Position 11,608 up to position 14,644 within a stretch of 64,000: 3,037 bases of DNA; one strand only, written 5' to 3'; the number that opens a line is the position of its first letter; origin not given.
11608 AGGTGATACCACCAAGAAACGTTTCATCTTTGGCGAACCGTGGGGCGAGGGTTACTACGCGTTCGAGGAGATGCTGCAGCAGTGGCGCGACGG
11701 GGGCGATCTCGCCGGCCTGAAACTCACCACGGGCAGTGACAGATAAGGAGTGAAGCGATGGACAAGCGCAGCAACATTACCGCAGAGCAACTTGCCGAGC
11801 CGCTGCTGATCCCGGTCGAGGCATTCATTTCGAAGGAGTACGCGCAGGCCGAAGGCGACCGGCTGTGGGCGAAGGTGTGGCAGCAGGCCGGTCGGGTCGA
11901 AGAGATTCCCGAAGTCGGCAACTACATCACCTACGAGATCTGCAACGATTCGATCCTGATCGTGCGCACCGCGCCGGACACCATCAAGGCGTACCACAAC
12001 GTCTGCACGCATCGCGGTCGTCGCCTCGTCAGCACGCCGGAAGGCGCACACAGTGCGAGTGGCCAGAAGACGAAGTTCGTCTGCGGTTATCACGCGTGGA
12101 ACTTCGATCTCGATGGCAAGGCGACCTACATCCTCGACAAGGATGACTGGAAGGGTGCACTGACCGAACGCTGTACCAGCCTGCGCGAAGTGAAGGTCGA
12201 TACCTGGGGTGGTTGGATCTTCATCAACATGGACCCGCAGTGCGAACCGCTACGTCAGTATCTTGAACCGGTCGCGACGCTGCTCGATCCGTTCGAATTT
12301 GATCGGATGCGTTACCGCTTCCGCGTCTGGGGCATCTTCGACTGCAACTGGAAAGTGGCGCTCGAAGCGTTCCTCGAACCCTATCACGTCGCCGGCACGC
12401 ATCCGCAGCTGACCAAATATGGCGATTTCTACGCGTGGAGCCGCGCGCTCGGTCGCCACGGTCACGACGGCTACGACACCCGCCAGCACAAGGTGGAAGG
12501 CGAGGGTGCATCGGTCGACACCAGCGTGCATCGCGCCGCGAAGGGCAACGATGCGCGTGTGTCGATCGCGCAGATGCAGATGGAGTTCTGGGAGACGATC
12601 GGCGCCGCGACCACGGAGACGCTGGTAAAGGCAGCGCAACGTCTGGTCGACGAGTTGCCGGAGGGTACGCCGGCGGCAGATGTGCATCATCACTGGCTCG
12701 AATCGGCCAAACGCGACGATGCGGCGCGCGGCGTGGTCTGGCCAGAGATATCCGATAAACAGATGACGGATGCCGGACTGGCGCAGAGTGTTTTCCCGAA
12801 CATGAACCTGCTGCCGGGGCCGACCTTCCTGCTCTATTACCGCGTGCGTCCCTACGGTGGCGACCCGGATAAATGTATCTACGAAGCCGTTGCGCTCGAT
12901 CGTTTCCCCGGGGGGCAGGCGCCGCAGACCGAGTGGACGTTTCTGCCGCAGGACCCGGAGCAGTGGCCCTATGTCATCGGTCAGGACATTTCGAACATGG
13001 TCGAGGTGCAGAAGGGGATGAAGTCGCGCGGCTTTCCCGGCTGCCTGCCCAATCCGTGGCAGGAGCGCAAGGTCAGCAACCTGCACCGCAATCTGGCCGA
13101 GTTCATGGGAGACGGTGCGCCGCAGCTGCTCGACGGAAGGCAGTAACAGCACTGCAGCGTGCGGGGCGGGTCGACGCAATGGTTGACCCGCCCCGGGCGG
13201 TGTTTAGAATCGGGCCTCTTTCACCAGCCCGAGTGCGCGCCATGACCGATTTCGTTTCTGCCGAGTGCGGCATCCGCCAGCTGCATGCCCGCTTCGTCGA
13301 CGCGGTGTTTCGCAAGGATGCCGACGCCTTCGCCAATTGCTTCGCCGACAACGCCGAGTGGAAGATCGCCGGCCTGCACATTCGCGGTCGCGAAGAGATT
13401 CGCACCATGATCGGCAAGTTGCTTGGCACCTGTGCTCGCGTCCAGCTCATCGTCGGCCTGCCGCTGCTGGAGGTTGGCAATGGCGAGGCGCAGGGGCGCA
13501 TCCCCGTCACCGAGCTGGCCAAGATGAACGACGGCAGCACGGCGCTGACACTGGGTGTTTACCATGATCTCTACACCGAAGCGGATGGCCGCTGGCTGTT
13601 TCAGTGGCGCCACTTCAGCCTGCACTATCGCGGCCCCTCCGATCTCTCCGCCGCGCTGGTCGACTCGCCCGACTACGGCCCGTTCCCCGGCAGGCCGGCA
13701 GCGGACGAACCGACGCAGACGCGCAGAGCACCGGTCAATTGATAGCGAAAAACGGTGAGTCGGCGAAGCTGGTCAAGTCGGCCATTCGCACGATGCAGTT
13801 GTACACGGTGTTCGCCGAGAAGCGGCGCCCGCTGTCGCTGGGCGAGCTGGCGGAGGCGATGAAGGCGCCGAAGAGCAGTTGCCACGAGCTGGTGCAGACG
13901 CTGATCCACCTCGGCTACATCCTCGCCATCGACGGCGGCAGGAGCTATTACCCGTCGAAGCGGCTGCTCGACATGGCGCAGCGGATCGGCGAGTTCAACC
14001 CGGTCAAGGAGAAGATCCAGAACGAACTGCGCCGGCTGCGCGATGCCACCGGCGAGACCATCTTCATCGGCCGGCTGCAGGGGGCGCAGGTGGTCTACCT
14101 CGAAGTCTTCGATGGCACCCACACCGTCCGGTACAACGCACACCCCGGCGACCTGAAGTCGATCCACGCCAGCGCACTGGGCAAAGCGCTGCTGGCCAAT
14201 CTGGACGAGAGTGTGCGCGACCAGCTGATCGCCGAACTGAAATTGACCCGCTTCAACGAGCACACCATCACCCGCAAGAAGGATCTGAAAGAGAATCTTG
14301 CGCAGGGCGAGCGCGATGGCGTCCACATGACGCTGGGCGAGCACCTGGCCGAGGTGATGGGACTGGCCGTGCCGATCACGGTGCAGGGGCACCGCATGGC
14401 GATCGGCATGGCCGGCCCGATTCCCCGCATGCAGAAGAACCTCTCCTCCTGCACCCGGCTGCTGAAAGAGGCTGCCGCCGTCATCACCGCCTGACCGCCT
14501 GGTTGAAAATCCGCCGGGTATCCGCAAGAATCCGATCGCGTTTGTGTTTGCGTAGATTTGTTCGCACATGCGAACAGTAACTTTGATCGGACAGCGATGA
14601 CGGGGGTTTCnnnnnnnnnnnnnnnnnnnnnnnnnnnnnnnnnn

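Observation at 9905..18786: Two paralogous, tightly coupled BVMO->Rieske oxygenase gene pairs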

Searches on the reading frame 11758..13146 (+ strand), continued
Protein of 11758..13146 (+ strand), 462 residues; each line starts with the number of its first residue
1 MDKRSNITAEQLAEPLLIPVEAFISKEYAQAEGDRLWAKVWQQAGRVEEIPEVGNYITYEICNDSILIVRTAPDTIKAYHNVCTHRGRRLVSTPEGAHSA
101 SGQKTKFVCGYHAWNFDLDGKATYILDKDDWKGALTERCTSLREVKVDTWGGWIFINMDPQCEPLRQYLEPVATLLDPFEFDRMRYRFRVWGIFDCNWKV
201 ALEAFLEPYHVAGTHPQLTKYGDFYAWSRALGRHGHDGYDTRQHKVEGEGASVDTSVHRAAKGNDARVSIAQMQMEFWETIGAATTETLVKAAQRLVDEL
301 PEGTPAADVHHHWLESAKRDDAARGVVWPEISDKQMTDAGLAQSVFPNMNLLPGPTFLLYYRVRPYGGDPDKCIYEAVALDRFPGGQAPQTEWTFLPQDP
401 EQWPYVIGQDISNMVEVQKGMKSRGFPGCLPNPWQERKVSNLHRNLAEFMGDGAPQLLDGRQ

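Call 44: get_annotated_region(hit=H4, flank=12000)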
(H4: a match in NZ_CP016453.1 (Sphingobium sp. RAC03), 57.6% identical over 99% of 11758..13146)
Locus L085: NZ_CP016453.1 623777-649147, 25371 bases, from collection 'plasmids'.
description: Sphingobium sp. RAC03 plasmid pBSY17_1, complete sequence
organism: Sphingobium sp. RAC03 (NCBI taxid 1843368)
taxonomy: Bacteria; Pseudomonadota; Alphaproteobacteria; Sphingomonadales; Sphingomonadaceae; Sphingobium; Sphingobium sp. RAC03
host: -; source: Microbial isolate,Algal phycosphere; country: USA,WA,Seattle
typing (MOB-suite, as given by PLSDB): non-mobilizable; mating-pair formation MPF_F
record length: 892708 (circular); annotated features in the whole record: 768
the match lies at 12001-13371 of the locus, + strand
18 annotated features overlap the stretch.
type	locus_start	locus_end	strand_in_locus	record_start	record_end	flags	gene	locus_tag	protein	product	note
CDS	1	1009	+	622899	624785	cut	htpG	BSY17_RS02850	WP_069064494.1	molecular chaperone HtpG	GO:0006457 - protein folding [Evidence IEA]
CDS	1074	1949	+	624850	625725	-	-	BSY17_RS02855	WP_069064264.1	Rossmann-like and DUF2520 domain-containing protein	-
CDS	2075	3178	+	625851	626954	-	-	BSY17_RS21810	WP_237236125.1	hypothetical protein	-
CDS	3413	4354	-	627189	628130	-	-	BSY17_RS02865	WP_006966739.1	IS110 family transposase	-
CDS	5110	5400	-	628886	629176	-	cas2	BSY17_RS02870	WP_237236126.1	CRISPR-associated endonuclease Cas2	GO:0043571 - maintenance of CRISPR repeat elements [Evidence IEA]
CDS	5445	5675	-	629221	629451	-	-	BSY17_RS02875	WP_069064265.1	hypothetical protein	-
CDS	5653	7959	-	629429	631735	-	cas9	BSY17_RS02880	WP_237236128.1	type II CRISPR RNA-guided endonuclease Cas9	GO:0043571 - maintenance of CRISPR repeat elements [Evidence IEA]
CDS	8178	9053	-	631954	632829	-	-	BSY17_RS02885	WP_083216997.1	alpha/beta hydrolase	-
CDS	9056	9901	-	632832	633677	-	-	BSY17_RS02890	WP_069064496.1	SDR family oxidoreductase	-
CDS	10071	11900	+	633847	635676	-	-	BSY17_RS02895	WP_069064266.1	NAD(P)/FAD-dependent oxidoreductase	-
CDS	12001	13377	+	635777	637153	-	-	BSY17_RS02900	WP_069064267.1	aromatic ring-hydroxylating dioxygenase subunit alpha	-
CDS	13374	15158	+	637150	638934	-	-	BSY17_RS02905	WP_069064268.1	thiamine pyrophosphate-binding protein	-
CDS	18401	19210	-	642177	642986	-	-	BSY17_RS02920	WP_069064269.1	IclR family transcriptional regulator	GO:0006355 - regulation of DNA-templated transcription [Evidence IEA]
CDS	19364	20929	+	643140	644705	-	-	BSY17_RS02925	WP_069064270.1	AMP-binding protein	-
CDS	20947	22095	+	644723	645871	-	-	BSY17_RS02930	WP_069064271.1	MaoC family dehydratase N-terminal domain-containing protein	-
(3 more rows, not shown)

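Call 67: predict_structure(alignment_id=A3)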
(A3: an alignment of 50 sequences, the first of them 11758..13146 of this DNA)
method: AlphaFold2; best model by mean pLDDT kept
length: 462 residues; sequences in the alignment: 50
mean_pLDDT: 86.8   pTM: 0.89
mean pLDDT of the five models: 86.8, 85.8, 85.7, 84.9, 84.5
residues with pLDDT >= 90: 268; 70-90: 141; 50-70: 32; < 50: 21
segments of 3 or more residues with pLDDT < 50: 1-3, 245-258
pLDDT, mean of each block of 10 residues (from residue 1): 68 90 92 95 96 97 94 97 79 93 93 91 92 88 96 97 97 95 96 94 70 67 72 83 47 45 76 87 89 96 87 94 96 83 90 93 93 95 94 93 85 86 80 85 94 84 40
secondary structure, 60 per line:
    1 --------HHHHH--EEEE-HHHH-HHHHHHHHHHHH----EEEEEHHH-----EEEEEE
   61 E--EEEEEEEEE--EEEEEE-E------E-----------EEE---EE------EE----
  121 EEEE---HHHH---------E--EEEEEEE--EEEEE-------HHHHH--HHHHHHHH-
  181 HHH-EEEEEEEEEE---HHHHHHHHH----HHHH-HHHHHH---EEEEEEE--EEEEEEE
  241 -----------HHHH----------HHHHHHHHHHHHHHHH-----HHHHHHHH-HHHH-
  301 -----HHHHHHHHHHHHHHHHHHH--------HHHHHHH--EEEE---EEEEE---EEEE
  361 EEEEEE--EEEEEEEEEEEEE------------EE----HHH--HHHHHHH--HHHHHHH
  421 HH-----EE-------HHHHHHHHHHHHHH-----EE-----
elements in order: H9-13 E16-19 H21-24 H26-37 E42-46 E55-61 E64-72 E75-80 E101-103 E121-124 H128-131 E144-150 E153-157 H165-169 H172-179 E185-194 H198-206 H211-214 H216-221 E225-231 E234-240 H252-255 H266-281 H287-294 H296-299 H306-324 H333-339 E342-345 E349-353 E357-366 E369-381 H405-411 H414-422 H437-450

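Call 69: fold_search(model_id=the predicted structure, library=pdb)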
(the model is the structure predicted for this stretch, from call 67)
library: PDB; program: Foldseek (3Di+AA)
matches with E <= 10: 826; with E <= 0.001: 159
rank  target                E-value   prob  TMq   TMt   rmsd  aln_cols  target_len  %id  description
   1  6zgp_G                9.7e-24  1.00  0.63  0.79   5.1       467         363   17  Crystal structure of the quaternary ammonium Rieske monooxygenase CntA in complex with inhibitor MMV12 (MMV020670) (released 2020-11-18)
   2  6zgp_K                2.4e-23  1.00  0.63  0.80   4.7       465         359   18  Crystal structure of the quaternary ammonium Rieske monooxygenase CntA in complex with inhibitor MMV12 (MMV020670) (released 2020-11-18)
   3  6zgp_H                3.2e-23  1.00  0.63  0.80   4.5       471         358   17  Crystal structure of the quaternary ammonium Rieske monooxygenase CntA in complex with inhibitor MMV12 (MMV020670) (released 2020-11-18)
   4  6y9d_A                4.7e-23  1.00  0.63  0.81   4.5       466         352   17  Crystal structure of the quaternary ammonium Rieske monooxygenase CntA in complex with substrate L-Carnitine (released 2020-11-18)
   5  6zgp_J                5.6e-23  1.00  0.63  0.80   4.5       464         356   18  Crystal structure of the quaternary ammonium Rieske monooxygenase CntA in complex with inhibitor MMV12 (MMV020670) (released 2020-11-18)
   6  6zgp_I                8.3e-23  1.00  0.63  0.80   4.8       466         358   18  Crystal structure of the quaternary ammonium Rieske monooxygenase CntA in complex with inhibitor MMV12 (MMV020670) (released 2020-11-18)
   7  6zgp_F                8.3e-23  1.00  0.63  0.79   4.5       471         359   17  Crystal structure of the quaternary ammonium Rieske monooxygenase CntA in complex with inhibitor MMV12 (MMV020670) (released 2020-11-18)
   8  6zgp_A                8.8e-23  1.00  0.62  0.78   5.2       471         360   18  Crystal structure of the quaternary ammonium Rieske monooxygenase CntA in complex with inhibitor MMV12 (MMV020670) (released 2020-11-18)
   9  6y9c                  1.2e-22  1.00  0.63  0.78   5.5       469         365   17  The structure of a quaternary ammonium Rieske monooxygenase reveals insights into carnitine oxidation by gut microbiota  (released 2021-03-31)
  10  6zgp_B                1.5e-22  1.00  0.63  0.80   4.7       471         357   17  Crystal structure of the quaternary ammonium Rieske monooxygenase CntA in complex with inhibitor MMV12 (MMV020670) (released 2020-11-18)
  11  6zgp_C                1.9e-22  1.00  0.62  0.79   4.4       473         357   17  Crystal structure of the quaternary ammonium Rieske monooxygenase CntA in complex with inhibitor MMV12 (MMV020670) (released 2020-11-18)
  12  6y8s                  3.4e-22  1.00  0.63  0.82   4.3       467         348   18  Crystal structure of the quaternary ammonium Rieske monooxygenase CntA in complex with substrate gamma-butyrobetaine (released 2020-11-18)
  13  1wql_A                6.3e-22  1.00  0.61  0.64   7.8       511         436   20  Cumene dioxygenase (cumA1A2) from Pseudomonas fluorescens IP01 (released 2005-03-29)
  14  4qur                  7.9e-22  1.00  0.59  0.65   9.7       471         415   20  Crystal Structure of stachydrine demethylase in complex with cyanide, oxygen, and N-methyl proline in a new orientation (released 2015-07-15)
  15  3vca                  1.5e-21  1.00  0.59  0.68   9.5       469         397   19  Quaternary Ammonium Oxidative Demethylation: X-ray Crystallographic, Resonance Raman and UV-visible Spectroscopic Analys (released 2012-02-08)
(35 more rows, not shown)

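Call 70: search_protein_representatives(protein=window:11758-13146:+)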
Query: 462 residues. Proteins with E-value up to 0.001 (for the whole library): 11837; up to 1e-10: 5309; up to 1e-30: 498. The best 150 are listed.
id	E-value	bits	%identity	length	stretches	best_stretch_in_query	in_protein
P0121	3.0e-160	550.7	56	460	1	8-459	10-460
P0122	7.5e-112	391.1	57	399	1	6-311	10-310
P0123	1.2e-101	357.4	59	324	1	6-257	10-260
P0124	4.1e-98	345.7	41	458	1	13-448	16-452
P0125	4.1e-95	335.9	42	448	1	20-451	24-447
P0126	4.4e-94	332.5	52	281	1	2-285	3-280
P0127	9.4e-93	328.1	42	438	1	17-450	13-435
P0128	1.4e-91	324.2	41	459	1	7-450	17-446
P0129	2.1e-88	313.8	42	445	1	17-449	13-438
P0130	6.4e-88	312.1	40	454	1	22-455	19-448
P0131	4.9e-87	309.2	55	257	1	143-397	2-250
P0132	2.7e-86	306.8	40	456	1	13-450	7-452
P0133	1.2e-84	301.3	38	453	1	18-451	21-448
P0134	4.0e-84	299.6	38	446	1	19-450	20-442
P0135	8.0e-81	288.7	57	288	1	5-211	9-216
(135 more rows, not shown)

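Call 91: list_cluster_members(proteins=[window:11758-13146:+, window:9905-11746:+, window:15511-17373:+, window:17386-18786:+, window:28262-29656:+, window:20813-22249:+])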
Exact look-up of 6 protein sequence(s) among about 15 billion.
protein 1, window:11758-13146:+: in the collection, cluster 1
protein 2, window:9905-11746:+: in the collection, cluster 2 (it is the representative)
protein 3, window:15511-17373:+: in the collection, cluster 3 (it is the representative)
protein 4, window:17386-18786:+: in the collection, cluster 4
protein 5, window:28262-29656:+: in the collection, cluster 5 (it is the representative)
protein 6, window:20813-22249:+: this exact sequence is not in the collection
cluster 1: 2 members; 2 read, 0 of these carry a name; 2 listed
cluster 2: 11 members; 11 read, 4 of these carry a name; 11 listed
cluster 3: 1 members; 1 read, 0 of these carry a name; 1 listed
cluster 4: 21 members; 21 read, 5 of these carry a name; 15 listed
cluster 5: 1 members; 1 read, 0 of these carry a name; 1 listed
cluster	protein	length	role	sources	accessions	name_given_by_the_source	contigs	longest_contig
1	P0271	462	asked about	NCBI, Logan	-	-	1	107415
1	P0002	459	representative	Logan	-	-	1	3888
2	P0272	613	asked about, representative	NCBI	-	-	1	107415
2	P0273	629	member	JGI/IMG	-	cation diffusion facilitator CzcD-associated flavoprotein CzcO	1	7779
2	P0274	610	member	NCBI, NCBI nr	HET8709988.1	MAG TPA: NAD(P)/FAD-dependent oxidoreductase [Spongiibacteraceae bacterium] | NAD(P)/FAD-dependent oxidoreductase [Spongiibacteraceae bacterium]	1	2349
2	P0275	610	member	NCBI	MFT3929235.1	MAG: NAD(P)/FAD-dependent oxidoreductase [Spongiibacteraceae bacterium]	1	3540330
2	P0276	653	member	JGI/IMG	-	cyclohexanone monooxygenase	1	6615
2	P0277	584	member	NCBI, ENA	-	-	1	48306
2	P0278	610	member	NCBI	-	-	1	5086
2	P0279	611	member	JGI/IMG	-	-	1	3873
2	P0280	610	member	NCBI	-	-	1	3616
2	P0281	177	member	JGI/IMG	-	-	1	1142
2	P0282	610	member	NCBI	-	-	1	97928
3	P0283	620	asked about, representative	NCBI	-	-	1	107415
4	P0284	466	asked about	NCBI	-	-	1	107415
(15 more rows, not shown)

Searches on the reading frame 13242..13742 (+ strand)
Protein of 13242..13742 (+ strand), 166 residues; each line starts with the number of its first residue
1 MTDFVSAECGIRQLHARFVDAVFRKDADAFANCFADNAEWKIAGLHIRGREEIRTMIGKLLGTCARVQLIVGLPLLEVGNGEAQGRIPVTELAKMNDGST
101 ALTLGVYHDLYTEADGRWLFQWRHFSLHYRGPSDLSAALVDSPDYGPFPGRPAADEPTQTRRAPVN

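Call 50: search_protein_families(library=pfam, proteins=[window:13242-13742:+], max_evalue=0.00001)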
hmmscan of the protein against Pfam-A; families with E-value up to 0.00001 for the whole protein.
window:13242-13742:+ (166 aa): 2 families
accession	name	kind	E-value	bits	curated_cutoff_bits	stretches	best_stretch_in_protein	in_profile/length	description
PF13577.12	SnoaL_4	-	6.4e-16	58.9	24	1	8-123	6-125/126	SnoaL-like domain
PF12680.13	SnoaL_2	-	4.2e-07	30.9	27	1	17-65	3-51/102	SnoaL-like domain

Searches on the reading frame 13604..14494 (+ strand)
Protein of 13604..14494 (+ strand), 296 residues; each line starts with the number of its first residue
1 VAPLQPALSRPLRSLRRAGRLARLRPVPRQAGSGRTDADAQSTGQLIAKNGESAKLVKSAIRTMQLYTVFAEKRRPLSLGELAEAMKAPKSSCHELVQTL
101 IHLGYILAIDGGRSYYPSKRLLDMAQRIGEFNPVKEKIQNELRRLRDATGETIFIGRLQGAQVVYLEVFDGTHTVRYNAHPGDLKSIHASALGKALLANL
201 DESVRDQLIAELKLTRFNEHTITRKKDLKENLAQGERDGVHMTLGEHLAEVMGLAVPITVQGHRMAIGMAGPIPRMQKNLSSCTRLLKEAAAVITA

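Call 10: search_protein_families(library=pfam, proteins=[window:13604-14494:+])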
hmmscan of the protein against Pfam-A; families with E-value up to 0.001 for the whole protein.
window:13604-14494:+ (296 aa): 2 families
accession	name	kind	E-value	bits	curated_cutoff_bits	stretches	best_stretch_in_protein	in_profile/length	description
PF01614.24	IclR_C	-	5.4e-26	91.6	24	1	134-294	9-172/174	Bacterial transcriptional regulator IclR C-terminal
PF09339.16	HTH_IclR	-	5.9e-10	39.2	22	1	60-106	2-48/52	IclR helix-turn-helix domain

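Call 12: search_protein_families(library=ncbifam, proteins=[window:13604-14494:+], max_evalue=0.00001)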
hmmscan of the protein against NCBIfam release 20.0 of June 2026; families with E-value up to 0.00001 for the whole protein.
window:13604-14494:+ (296 aa): 6 families
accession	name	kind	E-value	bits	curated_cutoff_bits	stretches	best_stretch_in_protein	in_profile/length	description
NF045644.1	TransRegBhcR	equivalog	5.6e-29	101.2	350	1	51-295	16-262/267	HTH-type transcriptional regulator BhcR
TIGR02431.1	pcaR_pcaU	subfamily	1.6e-28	99.7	284.75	1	55-264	3-210/248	beta-ketoadipate pathway transcriptional regulators, PcaR/PcaU/PobR family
NF011671.1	PRK15090.1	equivalog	2e-21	76.4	275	1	53-294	6-249/256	DNA-binding transcriptional regulator KdgR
NF008601.2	PRK11569.1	equivalog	1.3e-18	67.2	380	1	48-279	17-252/276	glyoxylate bypass operon transcriptional repressor IclR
NF007548.0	PRK10163.1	equivalog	7.3e-08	31.8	406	1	142-292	106-259/271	HTH-type transcriptional repressor AllR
NF007342.0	PRK09834.1-4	equivalog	9.2e-06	24.8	251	0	187-266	141-220/263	DNA-binding transcriptional regulator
